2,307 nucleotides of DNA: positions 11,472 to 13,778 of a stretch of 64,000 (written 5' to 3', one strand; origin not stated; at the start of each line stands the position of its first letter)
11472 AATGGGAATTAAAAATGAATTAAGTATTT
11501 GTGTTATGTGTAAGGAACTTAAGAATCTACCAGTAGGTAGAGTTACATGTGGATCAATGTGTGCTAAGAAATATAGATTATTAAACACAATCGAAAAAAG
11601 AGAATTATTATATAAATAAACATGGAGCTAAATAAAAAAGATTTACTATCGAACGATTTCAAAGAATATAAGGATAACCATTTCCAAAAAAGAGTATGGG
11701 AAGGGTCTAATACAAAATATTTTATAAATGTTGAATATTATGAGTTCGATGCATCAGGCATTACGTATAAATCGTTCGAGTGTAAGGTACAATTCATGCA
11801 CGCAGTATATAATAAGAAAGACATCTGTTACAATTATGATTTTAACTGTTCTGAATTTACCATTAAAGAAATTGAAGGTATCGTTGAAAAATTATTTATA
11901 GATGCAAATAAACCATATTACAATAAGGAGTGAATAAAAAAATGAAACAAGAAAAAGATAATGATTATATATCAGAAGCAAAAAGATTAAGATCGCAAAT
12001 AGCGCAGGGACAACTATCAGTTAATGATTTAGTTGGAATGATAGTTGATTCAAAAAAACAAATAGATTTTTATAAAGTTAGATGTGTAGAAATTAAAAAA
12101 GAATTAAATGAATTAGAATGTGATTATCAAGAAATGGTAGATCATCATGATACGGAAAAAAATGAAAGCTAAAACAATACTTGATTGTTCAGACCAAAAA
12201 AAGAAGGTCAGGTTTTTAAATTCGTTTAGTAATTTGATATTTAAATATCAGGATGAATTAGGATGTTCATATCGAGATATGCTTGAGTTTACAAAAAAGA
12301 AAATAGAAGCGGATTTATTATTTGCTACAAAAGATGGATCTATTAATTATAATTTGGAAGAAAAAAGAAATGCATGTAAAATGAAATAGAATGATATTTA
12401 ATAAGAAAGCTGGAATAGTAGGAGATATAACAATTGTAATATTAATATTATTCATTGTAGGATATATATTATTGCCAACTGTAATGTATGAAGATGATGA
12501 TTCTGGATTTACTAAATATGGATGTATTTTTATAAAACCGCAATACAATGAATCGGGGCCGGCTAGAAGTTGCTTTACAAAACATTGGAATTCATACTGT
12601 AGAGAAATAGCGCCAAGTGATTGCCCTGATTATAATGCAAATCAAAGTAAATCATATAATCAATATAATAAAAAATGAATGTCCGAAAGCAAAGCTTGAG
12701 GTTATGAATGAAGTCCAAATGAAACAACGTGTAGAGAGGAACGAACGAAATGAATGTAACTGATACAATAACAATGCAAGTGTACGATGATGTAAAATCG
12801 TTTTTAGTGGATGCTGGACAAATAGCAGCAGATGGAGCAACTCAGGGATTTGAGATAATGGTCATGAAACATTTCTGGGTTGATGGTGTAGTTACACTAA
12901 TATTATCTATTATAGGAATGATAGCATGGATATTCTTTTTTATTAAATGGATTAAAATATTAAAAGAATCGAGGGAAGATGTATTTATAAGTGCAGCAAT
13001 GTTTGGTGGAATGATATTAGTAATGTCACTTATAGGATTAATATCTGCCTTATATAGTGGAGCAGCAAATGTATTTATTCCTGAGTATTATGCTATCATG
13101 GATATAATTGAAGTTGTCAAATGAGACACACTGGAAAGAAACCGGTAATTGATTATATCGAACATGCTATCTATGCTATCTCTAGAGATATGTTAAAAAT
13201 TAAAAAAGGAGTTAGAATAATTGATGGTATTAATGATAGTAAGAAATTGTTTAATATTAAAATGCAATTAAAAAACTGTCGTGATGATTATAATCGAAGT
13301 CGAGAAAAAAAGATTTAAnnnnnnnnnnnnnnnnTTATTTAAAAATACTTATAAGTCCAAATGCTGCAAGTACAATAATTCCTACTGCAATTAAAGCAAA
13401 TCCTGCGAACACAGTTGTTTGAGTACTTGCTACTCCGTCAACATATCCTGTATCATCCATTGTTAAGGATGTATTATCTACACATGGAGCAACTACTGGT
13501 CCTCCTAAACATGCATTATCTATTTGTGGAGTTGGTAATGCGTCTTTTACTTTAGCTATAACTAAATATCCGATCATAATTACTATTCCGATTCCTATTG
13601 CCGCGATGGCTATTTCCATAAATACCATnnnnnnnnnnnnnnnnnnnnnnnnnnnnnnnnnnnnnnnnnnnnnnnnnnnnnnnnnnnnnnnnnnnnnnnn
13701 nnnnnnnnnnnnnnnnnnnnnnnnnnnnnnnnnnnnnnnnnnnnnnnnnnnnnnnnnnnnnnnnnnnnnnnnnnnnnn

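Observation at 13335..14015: Divergent pair of paralogous 75-97-aa two-helix hydrophobic proteins driven by a perfect inverted-repeat promoter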

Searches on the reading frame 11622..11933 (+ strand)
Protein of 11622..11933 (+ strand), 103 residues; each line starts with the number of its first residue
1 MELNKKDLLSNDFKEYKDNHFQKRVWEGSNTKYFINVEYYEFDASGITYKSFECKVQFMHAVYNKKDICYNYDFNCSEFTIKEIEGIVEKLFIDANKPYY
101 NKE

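Call 6: search_protein_families(library=pfam, proteins=[window:11622-11933:+], max_evalue=1)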
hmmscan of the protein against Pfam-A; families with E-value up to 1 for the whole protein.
window:11622-11933:+ (103 aa): 0 families

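Call 7: search_protein_families(library=phrogs, proteins=[window:11622-11933:+], max_evalue=1)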
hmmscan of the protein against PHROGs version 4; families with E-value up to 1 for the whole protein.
window:11622-11933:+ (103 aa): 1 family
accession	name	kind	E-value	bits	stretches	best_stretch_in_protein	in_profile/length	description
phrog_34051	-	unknown function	0.099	13.8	1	38-55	39-57/74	-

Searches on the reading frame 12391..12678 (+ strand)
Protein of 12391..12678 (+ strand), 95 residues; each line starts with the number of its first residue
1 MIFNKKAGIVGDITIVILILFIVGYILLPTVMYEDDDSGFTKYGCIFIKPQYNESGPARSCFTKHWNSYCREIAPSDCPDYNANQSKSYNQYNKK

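Call 6: search_protein_families(library=pfam, proteins=[window:12391-12678:+], max_evalue=1)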
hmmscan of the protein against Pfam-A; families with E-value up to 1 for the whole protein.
window:12391-12678:+ (95 aa): 1 family
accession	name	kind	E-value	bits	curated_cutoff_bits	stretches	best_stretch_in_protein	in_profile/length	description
PF05814.16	Ac76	-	0.087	13.3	22.5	1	1-39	15-51/83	Orf76 (Ac76)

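Call 7: search_protein_families(library=phrogs, proteins=[window:12391-12678:+], max_evalue=1)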
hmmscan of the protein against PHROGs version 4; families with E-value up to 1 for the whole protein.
window:12391-12678:+ (95 aa): 0 families

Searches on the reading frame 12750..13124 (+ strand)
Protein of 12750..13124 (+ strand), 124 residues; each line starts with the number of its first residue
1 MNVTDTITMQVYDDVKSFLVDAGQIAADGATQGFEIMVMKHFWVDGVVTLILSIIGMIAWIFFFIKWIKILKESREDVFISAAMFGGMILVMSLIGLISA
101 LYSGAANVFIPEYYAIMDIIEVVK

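Call 6: search_protein_families(library=pfam, proteins=[window:12750-13124:+], max_evalue=1)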
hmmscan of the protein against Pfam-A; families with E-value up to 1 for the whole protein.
window:12750-13124:+ (124 aa): 1 family
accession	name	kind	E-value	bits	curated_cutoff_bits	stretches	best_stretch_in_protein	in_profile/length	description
PF07787.17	TMEM43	-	0.92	9.2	23.3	1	45-102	191-248/250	Transmembrane protein 43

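Call 7: search_protein_families(library=phrogs, proteins=[window:12750-13124:+], max_evalue=1)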
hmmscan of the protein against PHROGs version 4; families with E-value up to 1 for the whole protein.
window:12750-13124:+ (124 aa): 2 families
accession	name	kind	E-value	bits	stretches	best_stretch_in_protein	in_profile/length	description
phrog_1486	-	moron, auxiliary metabolic gene and host takeover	5.3e-10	40.6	1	9-124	1-128/130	membrane protein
phrog_1535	-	tail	0.049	12.7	1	6-71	978-1042/1152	tail length tape measure protein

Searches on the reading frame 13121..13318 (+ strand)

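Call 6: search_protein_families(library=pfam, proteins=[window:13121-13318:+], max_evalue=1)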
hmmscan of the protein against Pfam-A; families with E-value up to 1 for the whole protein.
window:13121-13318:+ (65 aa): 1 family
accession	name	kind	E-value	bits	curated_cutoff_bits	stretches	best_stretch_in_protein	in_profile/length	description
PF15418.12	DUF4625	-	0.032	15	27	1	5-63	11-69/131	Domain of unknown function (DUF4625)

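Call 7: search_protein_families(library=phrogs, proteins=[window:13121-13318:+], max_evalue=1)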
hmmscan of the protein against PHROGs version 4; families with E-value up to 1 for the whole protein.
window:13121-13318:+ (65 aa): 0 families

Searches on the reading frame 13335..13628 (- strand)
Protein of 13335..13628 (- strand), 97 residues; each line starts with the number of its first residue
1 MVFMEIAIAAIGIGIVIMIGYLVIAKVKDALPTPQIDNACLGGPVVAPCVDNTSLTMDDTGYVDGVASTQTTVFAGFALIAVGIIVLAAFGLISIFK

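Call 6: search_protein_families(library=pfam, proteins=[window:13335-13628:-], max_evalue=1)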
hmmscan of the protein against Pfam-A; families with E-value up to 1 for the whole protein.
window:13335-13628:- (97 aa): 3 families
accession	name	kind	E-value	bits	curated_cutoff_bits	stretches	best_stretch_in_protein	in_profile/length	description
PF14927.11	Neurensin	-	0.15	12.2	27.7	1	6-95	47-117/132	Neurensin/Transmembrane protein 74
PF16954.10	HRG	-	0.25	12.2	27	1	2-30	3-31/52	Haem-transporter, endosomal/lysosomal, haem-responsive gene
PF06066.16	SepZ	-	0.44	11.2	27.3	1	39-79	56-96/99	SepZ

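Call 7: search_protein_families(library=phrogs, proteins=[window:13335-13628:-], max_evalue=1)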
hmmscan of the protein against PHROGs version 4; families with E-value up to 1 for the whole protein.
window:13335-13628:- (97 aa): 1 family
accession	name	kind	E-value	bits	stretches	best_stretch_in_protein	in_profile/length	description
phrog_6656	-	unknown function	0.36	12.2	1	6-41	8-42/76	-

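Call 63: search_protein_families(library=ncbifam, proteins=[window:13335-13628:-], max_evalue=0.1)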
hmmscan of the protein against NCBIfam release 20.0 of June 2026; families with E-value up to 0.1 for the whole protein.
window:13335-13628:- (97 aa): 0 families

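Call 104: list_cluster_members(proteins=[window:13335-13628:-, window:13788-14015:+, window:18105-18797:+, window:26073-26552:+, window:4778-6157:+])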
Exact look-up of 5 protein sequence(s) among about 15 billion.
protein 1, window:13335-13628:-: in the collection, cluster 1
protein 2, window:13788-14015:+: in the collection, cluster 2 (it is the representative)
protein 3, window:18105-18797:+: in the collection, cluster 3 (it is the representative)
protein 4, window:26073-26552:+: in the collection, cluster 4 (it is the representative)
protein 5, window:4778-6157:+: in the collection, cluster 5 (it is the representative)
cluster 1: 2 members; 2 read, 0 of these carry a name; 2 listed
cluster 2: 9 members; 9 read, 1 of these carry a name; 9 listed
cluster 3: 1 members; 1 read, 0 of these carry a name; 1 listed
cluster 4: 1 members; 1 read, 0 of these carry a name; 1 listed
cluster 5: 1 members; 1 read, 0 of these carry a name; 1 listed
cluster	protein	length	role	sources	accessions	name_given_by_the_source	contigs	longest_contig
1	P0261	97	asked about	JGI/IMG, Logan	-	-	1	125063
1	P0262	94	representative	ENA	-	-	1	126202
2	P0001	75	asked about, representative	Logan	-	-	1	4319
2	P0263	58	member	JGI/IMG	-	hypothetical protein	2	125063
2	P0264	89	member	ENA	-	-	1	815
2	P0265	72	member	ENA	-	-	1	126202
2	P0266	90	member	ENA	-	-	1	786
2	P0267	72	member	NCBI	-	-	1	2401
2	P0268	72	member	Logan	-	-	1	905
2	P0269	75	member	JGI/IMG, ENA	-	-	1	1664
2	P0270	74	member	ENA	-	-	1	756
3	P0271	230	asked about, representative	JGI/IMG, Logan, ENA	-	-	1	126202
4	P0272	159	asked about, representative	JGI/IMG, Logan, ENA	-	-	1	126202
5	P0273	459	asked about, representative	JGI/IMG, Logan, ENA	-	-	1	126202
